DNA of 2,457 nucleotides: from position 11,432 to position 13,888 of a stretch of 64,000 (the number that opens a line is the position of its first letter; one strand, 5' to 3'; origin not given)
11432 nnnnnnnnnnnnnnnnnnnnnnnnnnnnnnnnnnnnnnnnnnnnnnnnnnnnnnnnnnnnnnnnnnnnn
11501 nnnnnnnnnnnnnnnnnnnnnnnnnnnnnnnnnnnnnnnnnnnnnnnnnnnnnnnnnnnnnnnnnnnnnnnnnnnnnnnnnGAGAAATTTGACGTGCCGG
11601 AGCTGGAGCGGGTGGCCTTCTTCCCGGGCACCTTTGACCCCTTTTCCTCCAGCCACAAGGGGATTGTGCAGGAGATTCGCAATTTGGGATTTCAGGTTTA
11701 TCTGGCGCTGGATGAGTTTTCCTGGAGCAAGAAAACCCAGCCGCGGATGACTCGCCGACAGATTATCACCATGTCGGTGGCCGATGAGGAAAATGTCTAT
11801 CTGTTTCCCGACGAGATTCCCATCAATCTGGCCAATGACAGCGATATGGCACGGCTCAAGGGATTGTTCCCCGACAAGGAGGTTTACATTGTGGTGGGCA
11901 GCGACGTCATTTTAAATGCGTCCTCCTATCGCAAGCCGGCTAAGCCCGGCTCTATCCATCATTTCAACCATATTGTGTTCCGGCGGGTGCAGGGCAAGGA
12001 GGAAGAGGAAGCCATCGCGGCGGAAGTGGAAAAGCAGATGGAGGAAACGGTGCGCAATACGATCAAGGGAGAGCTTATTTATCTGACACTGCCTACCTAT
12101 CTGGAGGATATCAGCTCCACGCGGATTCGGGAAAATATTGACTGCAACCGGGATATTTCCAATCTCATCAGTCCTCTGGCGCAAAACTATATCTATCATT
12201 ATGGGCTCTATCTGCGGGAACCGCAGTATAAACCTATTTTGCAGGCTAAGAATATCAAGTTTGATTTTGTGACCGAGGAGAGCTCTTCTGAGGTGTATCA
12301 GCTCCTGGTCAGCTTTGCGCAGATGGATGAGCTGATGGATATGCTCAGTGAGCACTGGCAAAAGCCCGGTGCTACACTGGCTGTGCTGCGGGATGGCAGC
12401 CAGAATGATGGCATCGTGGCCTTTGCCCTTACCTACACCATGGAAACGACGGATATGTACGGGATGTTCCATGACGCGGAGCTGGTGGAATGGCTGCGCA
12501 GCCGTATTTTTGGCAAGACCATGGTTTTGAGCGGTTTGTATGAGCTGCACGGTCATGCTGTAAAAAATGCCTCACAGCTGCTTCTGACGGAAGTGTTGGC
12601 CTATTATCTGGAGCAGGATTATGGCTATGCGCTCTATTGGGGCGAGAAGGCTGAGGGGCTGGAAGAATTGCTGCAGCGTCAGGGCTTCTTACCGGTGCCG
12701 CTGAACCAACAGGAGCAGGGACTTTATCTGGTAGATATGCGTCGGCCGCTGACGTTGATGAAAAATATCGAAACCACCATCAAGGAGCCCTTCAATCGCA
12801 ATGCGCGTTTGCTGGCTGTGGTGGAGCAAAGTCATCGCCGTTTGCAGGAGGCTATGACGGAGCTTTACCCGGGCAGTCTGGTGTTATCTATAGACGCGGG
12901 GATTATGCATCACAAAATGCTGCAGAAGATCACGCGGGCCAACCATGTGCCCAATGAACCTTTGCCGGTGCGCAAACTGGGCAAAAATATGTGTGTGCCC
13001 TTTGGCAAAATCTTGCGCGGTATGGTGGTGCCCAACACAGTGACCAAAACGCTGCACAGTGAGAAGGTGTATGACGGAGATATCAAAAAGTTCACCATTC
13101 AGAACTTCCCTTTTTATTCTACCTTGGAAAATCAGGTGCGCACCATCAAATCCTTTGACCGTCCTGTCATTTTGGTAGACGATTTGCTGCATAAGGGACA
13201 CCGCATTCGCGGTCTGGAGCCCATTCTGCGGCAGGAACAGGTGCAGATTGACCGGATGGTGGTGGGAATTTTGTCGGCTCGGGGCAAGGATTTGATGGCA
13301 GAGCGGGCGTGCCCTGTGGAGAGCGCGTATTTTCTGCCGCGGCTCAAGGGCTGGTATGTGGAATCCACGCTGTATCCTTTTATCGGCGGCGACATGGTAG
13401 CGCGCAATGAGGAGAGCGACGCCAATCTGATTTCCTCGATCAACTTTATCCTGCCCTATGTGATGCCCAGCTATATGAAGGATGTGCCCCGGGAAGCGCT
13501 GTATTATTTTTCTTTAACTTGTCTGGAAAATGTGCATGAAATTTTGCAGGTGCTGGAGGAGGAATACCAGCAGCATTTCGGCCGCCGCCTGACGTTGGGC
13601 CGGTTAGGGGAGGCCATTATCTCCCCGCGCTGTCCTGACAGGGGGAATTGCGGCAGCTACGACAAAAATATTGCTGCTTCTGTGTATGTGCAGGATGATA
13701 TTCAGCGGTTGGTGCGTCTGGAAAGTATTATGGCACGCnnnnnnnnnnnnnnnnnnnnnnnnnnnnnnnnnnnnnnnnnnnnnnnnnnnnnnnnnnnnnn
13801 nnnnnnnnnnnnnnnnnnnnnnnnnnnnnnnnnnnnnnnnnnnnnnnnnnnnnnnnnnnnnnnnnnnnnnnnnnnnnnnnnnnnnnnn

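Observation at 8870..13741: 1,623-aa single-polypeptide fusion: HD hydrolase + ~550-aa helical repeats + NadD-like nucleotidyltransferase + GNAT-like segment + PRTase-like domain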

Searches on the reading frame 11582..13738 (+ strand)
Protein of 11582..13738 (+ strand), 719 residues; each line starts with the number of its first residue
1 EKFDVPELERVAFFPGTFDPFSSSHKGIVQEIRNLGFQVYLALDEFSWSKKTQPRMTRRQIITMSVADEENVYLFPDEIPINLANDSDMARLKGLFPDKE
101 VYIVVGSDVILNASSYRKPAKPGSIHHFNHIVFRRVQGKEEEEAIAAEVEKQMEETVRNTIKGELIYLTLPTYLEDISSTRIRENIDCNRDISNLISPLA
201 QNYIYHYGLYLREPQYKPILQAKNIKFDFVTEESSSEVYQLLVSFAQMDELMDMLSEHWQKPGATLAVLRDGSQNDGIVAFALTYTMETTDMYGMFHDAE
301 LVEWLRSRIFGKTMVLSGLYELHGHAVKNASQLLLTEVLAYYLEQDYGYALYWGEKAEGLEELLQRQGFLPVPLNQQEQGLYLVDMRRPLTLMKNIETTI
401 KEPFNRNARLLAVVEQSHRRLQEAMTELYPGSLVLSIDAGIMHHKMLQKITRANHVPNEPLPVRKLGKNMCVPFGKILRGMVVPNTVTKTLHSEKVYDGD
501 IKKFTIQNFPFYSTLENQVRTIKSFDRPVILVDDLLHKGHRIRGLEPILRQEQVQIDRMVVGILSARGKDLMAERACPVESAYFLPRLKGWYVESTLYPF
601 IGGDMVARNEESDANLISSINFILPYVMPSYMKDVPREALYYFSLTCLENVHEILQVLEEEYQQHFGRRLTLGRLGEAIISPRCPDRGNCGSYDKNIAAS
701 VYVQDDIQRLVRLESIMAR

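Call 16: search_solved_structures(query=A1, max_evalue=10)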
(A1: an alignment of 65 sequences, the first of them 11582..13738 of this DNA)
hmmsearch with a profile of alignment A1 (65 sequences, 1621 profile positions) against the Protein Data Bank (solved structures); distinct sequences matched with E-value up to 10: 28.
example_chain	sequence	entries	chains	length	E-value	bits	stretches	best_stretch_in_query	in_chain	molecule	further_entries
3h05_A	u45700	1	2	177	0.005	17.5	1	915-1025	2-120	uncharacterized protein VPA0413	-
3otw_A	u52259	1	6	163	0.027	15.1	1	912-941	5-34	Phosphopantetheine adenylyltransferase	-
5jbn_A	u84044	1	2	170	0.03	14.9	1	914-950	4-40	Phosphopantetheine adenylyltransferase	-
1b6t_A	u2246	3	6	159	0.046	14.3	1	915-950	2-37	PROTEIN (PHOSPHOPANTETHEINE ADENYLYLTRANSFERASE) | PHOSPHOPANTETHEINE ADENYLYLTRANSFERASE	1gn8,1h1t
6cck_A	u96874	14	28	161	0.047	14.3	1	915-950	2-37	Phosphopantetheine adenylyltransferase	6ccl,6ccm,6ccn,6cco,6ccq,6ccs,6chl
6b7a_A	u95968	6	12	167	0.05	14.2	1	915-950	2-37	Phosphopantetheine adenylyltransferase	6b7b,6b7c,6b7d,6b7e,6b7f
2h29_A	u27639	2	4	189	0.059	14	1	1053-1110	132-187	Probable nicotinate-nucleotide adenylyltransferase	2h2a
1qjc_A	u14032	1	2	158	0.067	13.8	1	916-950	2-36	PHOSPHOPANTETHEINE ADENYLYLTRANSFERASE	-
8aih_A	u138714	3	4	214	0.082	13.5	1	911-1110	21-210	Probable nicotinate-nucleotide adenylyltransferase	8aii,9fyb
8xrw_I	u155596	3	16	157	0.09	13.4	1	915-941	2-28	Phosphopantetheine adenylyltransferase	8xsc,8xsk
1kqn_A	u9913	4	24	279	0.09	13.4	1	1075-1114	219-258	NICOTINAMIDE MONONUCLEOTIDE ADENYLYL TRANSFERASE | Nicotinamide/nicotinic acid mononucleotide adenylyltransferase 1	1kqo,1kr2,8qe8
1kku_A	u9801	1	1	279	0.094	13.3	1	1075-1114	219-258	NICOTINAMIDE MONONUCLEOTIDE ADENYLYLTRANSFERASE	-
1gzu_A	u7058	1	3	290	0.096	13.3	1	1075-1114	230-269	NICOTINAMIDE MONONUCLEOTIDE ADENYLYL TRANSFERASE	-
3nv7_A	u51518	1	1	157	0.11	13.1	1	915-941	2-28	Phosphopantetheine adenylyltransferase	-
4f3r_A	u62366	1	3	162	0.21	12.1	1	914-937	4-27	Phosphopantetheine adenylyltransferase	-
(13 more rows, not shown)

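Call 24: predict_structure(alignment_id=A1)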
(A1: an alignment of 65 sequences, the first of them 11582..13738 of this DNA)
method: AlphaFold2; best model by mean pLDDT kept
length: 719 residues; sequences in the alignment: 65
mean_pLDDT: 82.5   pTM: 0.83
mean pLDDT of the five models: 82.5, 82.3, 81.0, 80.7, 78.9
residues with pLDDT >= 90: 299; 70-90: 283; 50-70: 104; < 50: 33
segments of 3 or more residues with pLDDT < 50: 47-52, 211-217, 613-622, 624-627
pLDDT, mean of each block of 10 residues (from residue 1): 66 74 73 90 58 66 77 86 90 92 87 85 92 67 68 86 87 57 50 64 62 49 79 90 91 94 95 87 95 90 92 95 86 97 96 93 96 85 96 88 85 95 93 94 90 89 83 74 80 78 79 87 92 90 91 95 95 92 93 87 72 42 48 75 91 96 86 81 70 85 88 74
secondary structure, 60 per line:
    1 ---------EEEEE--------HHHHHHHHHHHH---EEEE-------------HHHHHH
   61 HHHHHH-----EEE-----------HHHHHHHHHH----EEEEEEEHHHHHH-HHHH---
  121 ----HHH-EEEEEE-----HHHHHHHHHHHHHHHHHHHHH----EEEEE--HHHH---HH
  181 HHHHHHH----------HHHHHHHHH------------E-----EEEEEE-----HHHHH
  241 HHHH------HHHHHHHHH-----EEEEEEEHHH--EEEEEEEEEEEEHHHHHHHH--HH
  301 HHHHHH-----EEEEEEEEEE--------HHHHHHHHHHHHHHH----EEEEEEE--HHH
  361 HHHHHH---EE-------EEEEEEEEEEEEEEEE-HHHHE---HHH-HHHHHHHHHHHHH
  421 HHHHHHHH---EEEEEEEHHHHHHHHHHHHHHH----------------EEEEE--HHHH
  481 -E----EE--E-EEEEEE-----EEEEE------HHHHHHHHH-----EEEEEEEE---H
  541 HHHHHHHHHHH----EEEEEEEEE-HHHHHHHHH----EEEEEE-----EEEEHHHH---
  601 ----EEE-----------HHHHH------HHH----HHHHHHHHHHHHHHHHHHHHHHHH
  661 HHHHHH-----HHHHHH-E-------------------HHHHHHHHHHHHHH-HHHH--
elements in order (helices of 4 or more, strands of 3 or more residues): E10-14 H23-34 E38-41 H55-66 E72-74 H86-95 E100-106 H107-112 H114-117 E129-134 H140-160 E165-169 H172-175 H179-187 H198-206 E225-230 H236-244 H251-259 E265-271 E277-288 H289-296 H299-306 E312-321 H330-344 E349-355 H358-366 E379-394 H396-399 H408-428 E432-438 H439-453 E470-474 H477-480 E493-498 E504-508 H515-523 E529-536 H540-551 E556-564 H566-574 E579-584 E590-593 H594-597 E605-607 H619-623 H637-666 H672-677 H699-712 H714-717
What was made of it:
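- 12767..13738 (+): Type-I PRTase-like C-terminal domain (aa 1300-1623). Conserved VPFGKIL..VPNTVTK, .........(H/Y)R and YPFIGGD. Best-conserved domain of the family. Alpha/beta topology in the model (call 24).
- On Type-I phosphoribosyltransferases: The model of aa 905-1623 is confident (call 24).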

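Call 27: fold_search(model_id=the predicted structure, library=pdb)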
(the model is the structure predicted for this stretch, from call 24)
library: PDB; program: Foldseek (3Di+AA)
matches with E <= 10: 1672; with E <= 0.001: 203
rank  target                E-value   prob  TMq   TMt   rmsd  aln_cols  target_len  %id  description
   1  4ybr_B                6.0e-08  1.00  0.21  0.68   5.1       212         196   19  Structure of Mycobacterium tuberculosis NadD in complex with NADP, P21212 (released 2016-02-03)
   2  4rpi_D                1.6e-07  1.00  0.22  0.70   4.6       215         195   19  Crystal Structure of Nicotinate Mononucleotide Adenylyltransferase from Mycobacterium tuberculosis (released 2015-01-28)
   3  8aii                  2.1e-07  1.00  0.22  0.76   4.2       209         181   22  High Resolution Crystal Structure of Enterococcus faecium Nicotinate Nucleotide Adenylyltransferase Complexed with Adeni (released 2023-08-16)
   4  4ybr_A                2.3e-07  1.00  0.21  0.67   4.8       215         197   19  Structure of Mycobacterium tuberculosis NadD in complex with NADP, P21212 (released 2016-02-03)
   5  8aih                  2.5e-07  1.00  0.21  0.71   4.5       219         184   22  Crystal Structure of Enterococcus faecium Nicotinate Nucleotide Adenylyltransferase at 1.9 Angstroms Resolution (released 2023-08-16)
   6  4rpi_A                2.8e-07  1.00  0.22  0.72   4.7       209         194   19  Crystal Structure of Nicotinate Mononucleotide Adenylyltransferase from Mycobacterium tuberculosis (released 2015-01-28)
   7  1kaq_E                3.7e-07  1.00  0.21  0.75   3.8       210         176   18  Structure of Bacillus subtilis Nicotinic Acid Mononucleotide Adenylyl Transferase (released 2002-07-12)
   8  4ymi_B                3.9e-07  1.00  0.22  0.72   4.8       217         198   19  Crystal structure of probable nicotinate-nucleotide adenylyltransferase from Mycobacterium abcessus in complex with NA (released 2016-03-09)
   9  5das_A                4.1e-07  1.00  0.20  0.64   5.5       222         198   19  Structure of Mycobacterium tuberculosis NadD in complex with NADP, P21212, form 2 (released 2016-08-24)
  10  4rpi_B                4.6e-07  1.00  0.22  0.72   4.1       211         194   19  Crystal Structure of Nicotinate Mononucleotide Adenylyltransferase from Mycobacterium tuberculosis (released 2015-01-28)
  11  9fyb_B                5.7e-07  1.00  0.22  0.76   3.8       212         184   22  Structural Insights into the NMN Complex of Nicotinate Nucleotide Adenylyltransferase from Enterococcus faecium via Co (released 2024-07-17)
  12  5lm3                  6.4e-07  1.00  0.22  0.69   4.0       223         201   18  Plasmodium falciparum nicotinic acid mononucleotide adenylyltransferase complexed with APC (released 2016-11-30)
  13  1kaq_A                7.2e-07  1.00  0.21  0.72   3.9       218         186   17  Structure of Bacillus subtilis Nicotinic Acid Mononucleotide Adenylyl Transferase (released 2002-07-12)
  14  6buv_B                8.1e-07  1.00  0.22  0.73   4.1       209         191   19  Structure of Mycobacterium tuberculosis NadD in complex with inhibitor [(1~{R},2~{R},5~{S})-5-methyl-2-propan-2-yl-cyc (released 2018-12-12)
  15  9g33_JA               8.5e-07  1.00  0.16  0.13  25.2       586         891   10  Stalled 90S - Utp23-Krr1-deltaC3 (released 2025-06-18)
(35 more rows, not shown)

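Call 47: fold_search(model_id=the predicted structure, library=viral)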
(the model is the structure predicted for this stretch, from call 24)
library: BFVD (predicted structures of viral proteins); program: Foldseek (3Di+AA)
matches with E <= 10: 887; with E <= 0.001: 42
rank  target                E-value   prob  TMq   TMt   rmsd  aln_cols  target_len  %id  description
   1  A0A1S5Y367            1.0e-05  1.00  0.16  0.14  29.5       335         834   13  Acyltransferase [uncultured archaeal virus]
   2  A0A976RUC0            2.5e-05  1.00  0.16  0.54   4.0       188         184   12  (no name in the UniProt tables at hand)
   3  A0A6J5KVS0            2.5e-05  1.00  0.14  0.46   7.7       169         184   11  NAT_SF domain containing protein [uncultured Caudovirales phage]
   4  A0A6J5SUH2            4.3e-05  1.00  0.15  0.23  20.5       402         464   10  Uncharacterized protein [uncultured Caudovirales phage]
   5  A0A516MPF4            5.8e-05  1.00  0.15  0.37   8.5       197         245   12  (no name in the UniProt tables at hand)
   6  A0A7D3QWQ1            9.6e-05  1.00  0.21  0.53   5.3       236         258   14  Nicotinamide/nicotinate mononucleotide adenylyltransferase [Fadolivirus FV1/VV64]
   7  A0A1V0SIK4            1.1e-04  1.00  0.19  0.22  13.7       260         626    8  Uncharacterized protein [Klosneuvirus KNV1]
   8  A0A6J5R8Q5            1.3e-04  1.00  0.14  0.46   8.1       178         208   11  NAT_SF domain containing protein [uncultured Caudovirales phage]
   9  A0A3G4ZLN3            1.5e-04  1.00  0.17  0.59   5.8       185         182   10  N-acyltransferase [Terrestrivirus sp.]
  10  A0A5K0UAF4            1.5e-04  1.00  0.22  0.31  18.7       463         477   15  Nicotinate (Nicotinamide) nucleotide adenylyltransferase [Yasminevirus sp. GU-2018]
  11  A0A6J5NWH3            1.8e-04  1.00  0.16  0.63   4.8       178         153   13  NAT_SF domain containing protein [uncultured Caudovirales phage]
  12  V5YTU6                2.1e-04  1.00  0.14  0.59   4.3       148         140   11  Uncharacterized protein [Pseudomonas phage PPpW-4]
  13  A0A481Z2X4            2.1e-04  1.00  0.17  0.61   5.1       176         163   13  Acetyltransferase (GNAT) family protein [Pithovirus LCPAC101]
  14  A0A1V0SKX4            3.1e-04  1.00  0.17  0.25   4.7       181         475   13  fructose-bisphosphatase [Klosneuvirus KNV1]
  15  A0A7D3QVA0            3.3e-04  1.00  0.16  0.48  17.6       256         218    8  Acyl-CoA N-acyltransferase [Fadolivirus FV1/VV64]
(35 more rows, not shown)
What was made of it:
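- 12242..12754 (+): GNAT-fold segment (aa ~1125-1295). Least conserved part. Motif-B-like RQGF is kept; no acetyl-CoA motif A is recognisable. Foldseek hits to NAA60, TmcA/NAT10 and many viral GNATs with target TM 0.55-0.75 (calls 27, 47).
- On GNAT acetyltransferases: Foldseek finds NAA60, TmcA and NAT10 (call 27) and dozens of viral GNATs with target TM 0.55-0.75 (call 47).
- Checked: (iv) GNAT: the fold is seen by Foldseek in PDB and BFVD (calls 27, 47).
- GNAT fold: calls 27, 47.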

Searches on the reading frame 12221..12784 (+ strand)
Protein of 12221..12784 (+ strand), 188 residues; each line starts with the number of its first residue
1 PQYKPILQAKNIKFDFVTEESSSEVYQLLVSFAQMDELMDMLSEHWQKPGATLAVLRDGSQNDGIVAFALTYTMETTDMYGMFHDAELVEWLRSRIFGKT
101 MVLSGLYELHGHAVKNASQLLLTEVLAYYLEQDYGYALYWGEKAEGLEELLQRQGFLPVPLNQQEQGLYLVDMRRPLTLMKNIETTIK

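Call 61: search_protein_families(library=pfam, proteins=[window:12221-12784:+], max_evalue=1)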
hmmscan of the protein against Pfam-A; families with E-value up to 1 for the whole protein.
window:12221-12784:+ (188 aa): 1 family
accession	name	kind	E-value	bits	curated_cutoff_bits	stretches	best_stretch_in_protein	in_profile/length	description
PF13673.13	Acetyltransf_10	-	0.12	12.8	23.6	1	76-175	30-126/128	Acetyltransferase (GNAT) domain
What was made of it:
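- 12242..12754 (+): Pfam Acetyltransf_10 only E 0.12 (call 61).
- On GNAT acetyltransferases: Pfam gives only Acetyltransf_10 at E 0.12 (call 61).
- Checked: Pfam gives only E 0.12 (call 61).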
